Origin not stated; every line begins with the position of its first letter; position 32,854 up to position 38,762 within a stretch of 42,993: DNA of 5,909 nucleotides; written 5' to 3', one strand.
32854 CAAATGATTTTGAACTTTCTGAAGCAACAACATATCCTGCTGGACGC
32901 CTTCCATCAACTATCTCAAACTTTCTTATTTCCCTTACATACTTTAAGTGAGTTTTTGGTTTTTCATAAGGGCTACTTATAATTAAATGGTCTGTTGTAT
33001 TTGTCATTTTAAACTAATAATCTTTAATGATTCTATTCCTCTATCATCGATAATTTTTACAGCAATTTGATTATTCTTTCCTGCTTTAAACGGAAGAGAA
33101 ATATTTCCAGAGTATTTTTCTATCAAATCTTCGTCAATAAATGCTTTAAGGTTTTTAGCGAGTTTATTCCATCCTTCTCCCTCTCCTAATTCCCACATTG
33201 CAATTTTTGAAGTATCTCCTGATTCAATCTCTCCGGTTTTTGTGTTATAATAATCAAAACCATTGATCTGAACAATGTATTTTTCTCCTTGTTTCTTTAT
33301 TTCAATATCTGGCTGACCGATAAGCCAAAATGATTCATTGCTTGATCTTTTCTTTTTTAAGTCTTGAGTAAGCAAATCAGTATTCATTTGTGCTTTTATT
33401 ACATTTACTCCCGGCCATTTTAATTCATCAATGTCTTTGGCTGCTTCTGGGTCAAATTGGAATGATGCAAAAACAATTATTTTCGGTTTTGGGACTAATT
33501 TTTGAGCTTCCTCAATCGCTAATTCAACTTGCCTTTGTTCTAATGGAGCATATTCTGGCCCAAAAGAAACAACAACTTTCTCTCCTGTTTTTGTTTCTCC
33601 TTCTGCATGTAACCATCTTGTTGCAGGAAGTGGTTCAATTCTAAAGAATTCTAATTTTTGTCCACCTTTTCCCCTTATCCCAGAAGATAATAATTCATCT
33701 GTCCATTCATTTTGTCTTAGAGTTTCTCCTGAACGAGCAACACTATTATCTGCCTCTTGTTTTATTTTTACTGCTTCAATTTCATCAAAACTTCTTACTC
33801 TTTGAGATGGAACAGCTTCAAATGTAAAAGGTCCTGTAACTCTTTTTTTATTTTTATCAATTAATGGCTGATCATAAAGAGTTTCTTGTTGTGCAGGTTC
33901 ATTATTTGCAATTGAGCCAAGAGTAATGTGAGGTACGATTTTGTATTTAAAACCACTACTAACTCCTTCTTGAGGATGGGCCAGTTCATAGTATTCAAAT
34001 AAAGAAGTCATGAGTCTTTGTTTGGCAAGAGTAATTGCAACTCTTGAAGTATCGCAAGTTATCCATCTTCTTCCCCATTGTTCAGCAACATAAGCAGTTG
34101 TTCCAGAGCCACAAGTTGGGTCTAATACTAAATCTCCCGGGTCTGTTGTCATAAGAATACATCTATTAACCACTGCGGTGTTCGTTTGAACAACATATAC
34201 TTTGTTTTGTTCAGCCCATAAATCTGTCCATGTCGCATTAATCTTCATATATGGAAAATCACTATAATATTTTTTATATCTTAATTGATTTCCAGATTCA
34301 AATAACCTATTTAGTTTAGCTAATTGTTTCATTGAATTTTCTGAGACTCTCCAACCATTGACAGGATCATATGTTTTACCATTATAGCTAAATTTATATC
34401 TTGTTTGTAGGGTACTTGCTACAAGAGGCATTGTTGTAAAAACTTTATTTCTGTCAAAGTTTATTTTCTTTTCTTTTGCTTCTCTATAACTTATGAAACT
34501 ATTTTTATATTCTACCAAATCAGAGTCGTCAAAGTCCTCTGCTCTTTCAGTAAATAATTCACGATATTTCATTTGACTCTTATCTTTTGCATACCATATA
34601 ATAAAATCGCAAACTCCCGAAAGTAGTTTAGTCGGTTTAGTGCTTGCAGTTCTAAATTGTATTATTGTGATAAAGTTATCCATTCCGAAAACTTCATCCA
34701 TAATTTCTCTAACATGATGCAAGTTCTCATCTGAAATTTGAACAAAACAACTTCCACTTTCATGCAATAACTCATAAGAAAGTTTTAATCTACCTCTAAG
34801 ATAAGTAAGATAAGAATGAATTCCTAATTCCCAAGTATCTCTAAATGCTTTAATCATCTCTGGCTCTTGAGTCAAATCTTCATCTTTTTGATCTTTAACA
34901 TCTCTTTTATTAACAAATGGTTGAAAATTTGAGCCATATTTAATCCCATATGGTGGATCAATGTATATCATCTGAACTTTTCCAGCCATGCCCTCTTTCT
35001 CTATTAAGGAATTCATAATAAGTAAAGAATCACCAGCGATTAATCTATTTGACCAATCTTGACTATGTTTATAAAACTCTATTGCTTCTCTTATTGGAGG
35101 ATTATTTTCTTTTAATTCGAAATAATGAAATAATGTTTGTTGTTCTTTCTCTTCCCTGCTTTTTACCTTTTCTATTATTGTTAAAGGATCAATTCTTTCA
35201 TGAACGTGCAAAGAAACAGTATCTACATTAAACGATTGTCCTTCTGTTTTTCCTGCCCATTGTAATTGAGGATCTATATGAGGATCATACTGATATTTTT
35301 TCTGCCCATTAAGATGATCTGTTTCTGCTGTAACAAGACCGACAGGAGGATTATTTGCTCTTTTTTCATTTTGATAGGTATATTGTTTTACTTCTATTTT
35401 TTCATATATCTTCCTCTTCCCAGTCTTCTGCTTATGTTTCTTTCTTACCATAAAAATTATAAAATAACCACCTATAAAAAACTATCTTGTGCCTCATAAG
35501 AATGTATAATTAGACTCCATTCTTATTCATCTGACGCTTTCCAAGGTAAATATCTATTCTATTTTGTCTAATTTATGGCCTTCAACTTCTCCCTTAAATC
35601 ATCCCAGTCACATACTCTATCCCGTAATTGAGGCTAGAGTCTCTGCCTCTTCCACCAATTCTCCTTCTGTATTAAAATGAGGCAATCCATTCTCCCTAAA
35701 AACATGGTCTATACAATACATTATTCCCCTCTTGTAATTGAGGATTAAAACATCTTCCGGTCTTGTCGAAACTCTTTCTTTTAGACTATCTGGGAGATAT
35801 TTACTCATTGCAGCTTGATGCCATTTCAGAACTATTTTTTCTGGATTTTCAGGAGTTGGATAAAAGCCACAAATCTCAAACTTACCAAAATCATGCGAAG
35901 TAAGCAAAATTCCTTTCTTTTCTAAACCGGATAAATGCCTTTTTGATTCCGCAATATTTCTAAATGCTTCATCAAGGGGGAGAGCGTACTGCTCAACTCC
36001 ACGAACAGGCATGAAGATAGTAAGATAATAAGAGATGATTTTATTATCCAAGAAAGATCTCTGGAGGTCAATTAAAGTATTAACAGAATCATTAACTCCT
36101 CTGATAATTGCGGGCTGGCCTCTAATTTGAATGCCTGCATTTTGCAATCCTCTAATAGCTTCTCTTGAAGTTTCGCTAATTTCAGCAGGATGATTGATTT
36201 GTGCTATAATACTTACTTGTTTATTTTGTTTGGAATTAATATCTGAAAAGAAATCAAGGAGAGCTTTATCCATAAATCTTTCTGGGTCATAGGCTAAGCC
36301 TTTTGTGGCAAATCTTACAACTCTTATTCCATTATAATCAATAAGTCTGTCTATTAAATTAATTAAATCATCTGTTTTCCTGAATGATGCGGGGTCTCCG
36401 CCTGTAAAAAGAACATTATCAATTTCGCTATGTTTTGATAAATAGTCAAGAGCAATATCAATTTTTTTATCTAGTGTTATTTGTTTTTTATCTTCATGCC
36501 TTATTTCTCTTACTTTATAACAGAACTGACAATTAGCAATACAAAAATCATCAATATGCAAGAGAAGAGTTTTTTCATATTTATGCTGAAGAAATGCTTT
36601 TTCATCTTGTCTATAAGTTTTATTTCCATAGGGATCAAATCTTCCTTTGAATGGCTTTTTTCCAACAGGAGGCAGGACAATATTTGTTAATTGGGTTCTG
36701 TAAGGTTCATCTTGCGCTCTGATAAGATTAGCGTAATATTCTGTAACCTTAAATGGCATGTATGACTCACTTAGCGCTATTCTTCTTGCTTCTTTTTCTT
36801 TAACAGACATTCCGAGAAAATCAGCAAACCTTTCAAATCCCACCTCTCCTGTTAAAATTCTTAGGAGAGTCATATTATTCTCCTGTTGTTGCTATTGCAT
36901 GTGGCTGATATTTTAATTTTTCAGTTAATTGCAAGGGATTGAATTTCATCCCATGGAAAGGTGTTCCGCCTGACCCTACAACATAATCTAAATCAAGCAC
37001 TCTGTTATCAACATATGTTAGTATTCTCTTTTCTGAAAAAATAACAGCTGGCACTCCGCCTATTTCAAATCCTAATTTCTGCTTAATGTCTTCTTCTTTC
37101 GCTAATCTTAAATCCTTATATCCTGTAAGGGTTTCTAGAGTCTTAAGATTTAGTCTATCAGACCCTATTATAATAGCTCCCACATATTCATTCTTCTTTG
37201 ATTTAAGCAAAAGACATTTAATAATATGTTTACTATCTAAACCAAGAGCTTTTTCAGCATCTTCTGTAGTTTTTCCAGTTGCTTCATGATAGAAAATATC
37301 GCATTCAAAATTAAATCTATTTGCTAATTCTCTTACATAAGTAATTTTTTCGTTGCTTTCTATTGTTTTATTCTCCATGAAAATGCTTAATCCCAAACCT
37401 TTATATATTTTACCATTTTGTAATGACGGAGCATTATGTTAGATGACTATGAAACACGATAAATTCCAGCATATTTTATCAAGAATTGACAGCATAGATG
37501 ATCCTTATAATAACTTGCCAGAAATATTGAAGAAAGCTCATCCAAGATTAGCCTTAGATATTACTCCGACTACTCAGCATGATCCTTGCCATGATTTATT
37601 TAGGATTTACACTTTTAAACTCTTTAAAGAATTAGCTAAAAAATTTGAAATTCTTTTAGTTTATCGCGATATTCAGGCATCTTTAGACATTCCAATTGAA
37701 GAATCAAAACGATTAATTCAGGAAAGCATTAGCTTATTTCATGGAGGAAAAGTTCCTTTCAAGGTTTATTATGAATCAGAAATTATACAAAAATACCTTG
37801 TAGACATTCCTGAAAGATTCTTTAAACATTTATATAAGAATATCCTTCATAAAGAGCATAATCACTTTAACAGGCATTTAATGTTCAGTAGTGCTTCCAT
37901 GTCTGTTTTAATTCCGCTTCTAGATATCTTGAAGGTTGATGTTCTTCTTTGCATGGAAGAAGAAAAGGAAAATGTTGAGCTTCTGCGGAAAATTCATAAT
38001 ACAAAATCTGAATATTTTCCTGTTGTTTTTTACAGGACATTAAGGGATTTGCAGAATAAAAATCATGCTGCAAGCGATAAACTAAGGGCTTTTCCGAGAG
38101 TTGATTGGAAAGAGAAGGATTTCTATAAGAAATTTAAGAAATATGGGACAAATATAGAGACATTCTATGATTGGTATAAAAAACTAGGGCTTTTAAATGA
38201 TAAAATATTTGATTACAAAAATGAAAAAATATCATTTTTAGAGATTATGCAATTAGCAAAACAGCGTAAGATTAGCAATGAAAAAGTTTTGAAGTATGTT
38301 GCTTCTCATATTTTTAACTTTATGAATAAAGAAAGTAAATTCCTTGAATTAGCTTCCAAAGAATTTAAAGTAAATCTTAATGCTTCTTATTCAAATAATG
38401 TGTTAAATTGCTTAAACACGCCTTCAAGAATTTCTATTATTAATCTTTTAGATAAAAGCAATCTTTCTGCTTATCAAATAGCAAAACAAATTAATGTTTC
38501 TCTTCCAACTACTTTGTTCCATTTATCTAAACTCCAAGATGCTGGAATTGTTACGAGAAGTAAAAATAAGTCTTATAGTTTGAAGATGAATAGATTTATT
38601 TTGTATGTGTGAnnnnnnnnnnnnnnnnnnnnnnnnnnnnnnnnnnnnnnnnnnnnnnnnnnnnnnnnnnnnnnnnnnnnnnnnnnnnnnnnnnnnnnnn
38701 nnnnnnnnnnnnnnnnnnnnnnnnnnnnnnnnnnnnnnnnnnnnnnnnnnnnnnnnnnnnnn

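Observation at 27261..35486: Type III R-M operon extended by a membrane protein and a large FokI-like nuclease: candidate undescribed composite defence module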

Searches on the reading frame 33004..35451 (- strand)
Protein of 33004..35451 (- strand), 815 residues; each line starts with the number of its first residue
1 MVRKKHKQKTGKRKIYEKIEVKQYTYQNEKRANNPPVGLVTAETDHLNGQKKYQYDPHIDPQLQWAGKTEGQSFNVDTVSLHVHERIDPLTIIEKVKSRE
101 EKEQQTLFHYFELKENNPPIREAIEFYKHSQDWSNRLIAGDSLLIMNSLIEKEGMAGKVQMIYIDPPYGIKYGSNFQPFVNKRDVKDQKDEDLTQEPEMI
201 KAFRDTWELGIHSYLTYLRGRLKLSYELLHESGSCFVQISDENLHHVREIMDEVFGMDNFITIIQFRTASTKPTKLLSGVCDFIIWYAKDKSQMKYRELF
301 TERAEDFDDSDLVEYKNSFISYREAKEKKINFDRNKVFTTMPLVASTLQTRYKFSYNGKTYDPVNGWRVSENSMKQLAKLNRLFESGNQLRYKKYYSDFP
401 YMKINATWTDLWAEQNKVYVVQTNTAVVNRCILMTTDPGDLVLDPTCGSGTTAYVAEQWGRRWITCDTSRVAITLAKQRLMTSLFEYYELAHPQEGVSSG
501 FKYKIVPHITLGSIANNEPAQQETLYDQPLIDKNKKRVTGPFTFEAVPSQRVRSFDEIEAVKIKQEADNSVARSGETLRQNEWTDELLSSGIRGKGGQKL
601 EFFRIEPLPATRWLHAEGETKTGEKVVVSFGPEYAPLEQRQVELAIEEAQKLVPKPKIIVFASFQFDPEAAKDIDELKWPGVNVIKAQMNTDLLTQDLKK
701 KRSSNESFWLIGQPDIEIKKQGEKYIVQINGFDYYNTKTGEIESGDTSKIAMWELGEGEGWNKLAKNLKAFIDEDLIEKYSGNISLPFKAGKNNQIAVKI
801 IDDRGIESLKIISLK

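Call 5: search_protein_families(library=pfam, proteins=[window:33004-35451:-], max_evalue=0.01)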
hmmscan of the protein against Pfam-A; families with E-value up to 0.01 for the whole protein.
window:33004-35451:- (815 aa): 2 families
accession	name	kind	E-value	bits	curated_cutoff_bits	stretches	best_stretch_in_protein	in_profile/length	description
PF01555.25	N6_N4_Mtase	-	2.2e-31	110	26.7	1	159-477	1-220/221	DNA methylase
PF20033.5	DUF6438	-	0.00075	20.2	30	1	329-411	2-76/116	Domain of unknown function (DUF6438)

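Call 6: search_protein_families(library=padloc, proteins=[window:33004-35451:-], max_evalue=0.01)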
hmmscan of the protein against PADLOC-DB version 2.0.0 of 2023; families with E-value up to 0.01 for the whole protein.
window:33004-35451:- (815 aa): 53 families (the best 25 are shown)
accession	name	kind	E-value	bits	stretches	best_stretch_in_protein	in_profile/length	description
PDLC03632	MTase_III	-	2.2e-135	451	2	55-517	75-586/983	Type III methyltransferase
PDLC03354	MTase_II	-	2.3e-39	133.6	1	134-483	60-385/425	Type II methyltransferase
PDLC03644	MTase_III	-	2.1e-37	127.1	1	124-489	28-402/542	Type III methyltransferase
PDLC03636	MTase_III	-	5e-37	125.9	3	213-326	94-212/575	Type III methyltransferase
PDLC03634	MTase_III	-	2.7e-31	107.1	1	134-453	94-423/621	Type III methyltransferase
PDLC03633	MTase_III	-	8.5e-31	105.3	2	128-291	71-230/616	Type III methyltransferase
PDLC03635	MTase_III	-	1.5e-30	104.6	2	128-330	212-380/708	Type III methyltransferase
PDLC03638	MTase_III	-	1.6e-26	90.9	1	213-475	430-672/816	Type III methyltransferase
PDLC03339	MTase_II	-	3e-26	90.1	2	136-305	5-151/399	Type II methyltransferase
PDLC03371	MTase_II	-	5.3e-26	89.7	1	129-482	5-254/260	Type II methyltransferase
PDLC03641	MTase_III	-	1.2e-25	88.2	1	134-455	104-427/657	Type III methyltransferase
PDLC03300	MTase_II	-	1.6e-23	81.2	2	134-297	11-170/302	Type II methyltransferase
PDLC03299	MTase_II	-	2.6e-23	81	2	420-493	197-271/296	Type II methyltransferase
PDLC03216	MTase_II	-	5.4e-17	59.8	2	414-483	189-258/364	Type II methyltransferase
PDLC03738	oMTase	-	5.4e-17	59.6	2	415-481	200-266/376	orphan methyltransferase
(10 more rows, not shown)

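Call 7: search_protein_families(library=ncbifam, proteins=[window:33004-35451:-], max_evalue=0.1)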
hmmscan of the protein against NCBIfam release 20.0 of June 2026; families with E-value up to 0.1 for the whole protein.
window:33004-35451:- (815 aa): 5 families
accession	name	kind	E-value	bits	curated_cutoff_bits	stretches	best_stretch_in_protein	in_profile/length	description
NF050803.1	DnaMtaseCcrMCaul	equivalog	1.3e-15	57.2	830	1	414-482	181-249/350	adenine-specific DNA-methyltransferase CcrM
NF008572.0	PRK11524.1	equivalog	2e-13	50.1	292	2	421-486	197-263/294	adenine-specific DNA-methyltransferase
NF010253.0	PRK13699.1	subfamily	9.7e-05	22.1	244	1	425-468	150-193/226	DNA methyltransferase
NF001786.0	PRK00517.2-4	equivalog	0.015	14.4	327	1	429-479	134-184/277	50S ribosomal protein L11 methyltransferase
NF045667.1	MTase_DVU1556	equivalog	0.035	13.6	155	1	433-479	17-64/213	DVU_1556 family methyltransferase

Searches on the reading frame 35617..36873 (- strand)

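Call 5: search_protein_families(library=pfam, proteins=[window:35617-36873:-], max_evalue=0.01)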
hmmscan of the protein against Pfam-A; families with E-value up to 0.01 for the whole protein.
window:35617-36873:- (418 aa): 2 families
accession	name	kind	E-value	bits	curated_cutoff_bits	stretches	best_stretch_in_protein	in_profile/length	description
PF04055.27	Radical_SAM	-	2.2e-07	31.6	29.5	1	109-262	5-156/166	Radical SAM superfamily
PF13353.11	Fer4_12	-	0.00049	20.8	22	1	111-177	15-77/137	4Fe-4S single cluster domain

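Call 6: search_protein_families(library=padloc, proteins=[window:35617-36873:-], max_evalue=0.01)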
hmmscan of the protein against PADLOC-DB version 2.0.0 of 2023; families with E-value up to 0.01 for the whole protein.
window:35617-36873:- (418 aa): 1 family
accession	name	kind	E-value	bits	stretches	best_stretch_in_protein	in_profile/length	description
PDLC02903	pVip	-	0.00032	18.3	1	105-174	4-65/257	Viperins not associated with kinases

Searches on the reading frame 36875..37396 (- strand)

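Call 5: search_protein_families(library=pfam, proteins=[window:36875-37396:-], max_evalue=0.01)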
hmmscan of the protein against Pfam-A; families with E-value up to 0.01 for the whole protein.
window:36875-37396:- (173 aa): 1 family
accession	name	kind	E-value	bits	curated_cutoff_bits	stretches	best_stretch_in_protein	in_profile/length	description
PF04073.20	tRNA_edit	-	6.5e-24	84.8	25.5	1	41-155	4-118/123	Aminoacyl-tRNA editing domain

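Call 6: search_protein_families(library=padloc, proteins=[window:36875-37396:-], max_evalue=0.01)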
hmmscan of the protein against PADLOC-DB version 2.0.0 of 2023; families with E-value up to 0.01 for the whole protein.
window:36875-37396:- (173 aa): 0 families

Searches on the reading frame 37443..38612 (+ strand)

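Call 5: search_protein_families(library=pfam, proteins=[window:37443-38612:+], max_evalue=0.01)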
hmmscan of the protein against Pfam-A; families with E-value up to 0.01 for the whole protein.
window:37443-38612:+ (389 aa): 5 families
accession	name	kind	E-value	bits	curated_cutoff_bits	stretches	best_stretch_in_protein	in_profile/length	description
PF01022.26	HTH_5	-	1.7e-09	37.9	22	1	327-371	2-46/47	Bacterial regulatory protein, arsR family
PF13412.12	HTH_24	-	4e-06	26.7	21.9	1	330-371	6-48/48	Winged helix-turn-helix DNA-binding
PF12840.13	HTH_20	-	8.7e-06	26.1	27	1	327-371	4-49/51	Helix-turn-helix domain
PF01047.28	MarR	-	0.00022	21.5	24.6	1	337-376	14-53/59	MarR family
PF01978.25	TrmB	-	0.0011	19.3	25.6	1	334-377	16-59/68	Sugar-specific transcriptional regulator TrmB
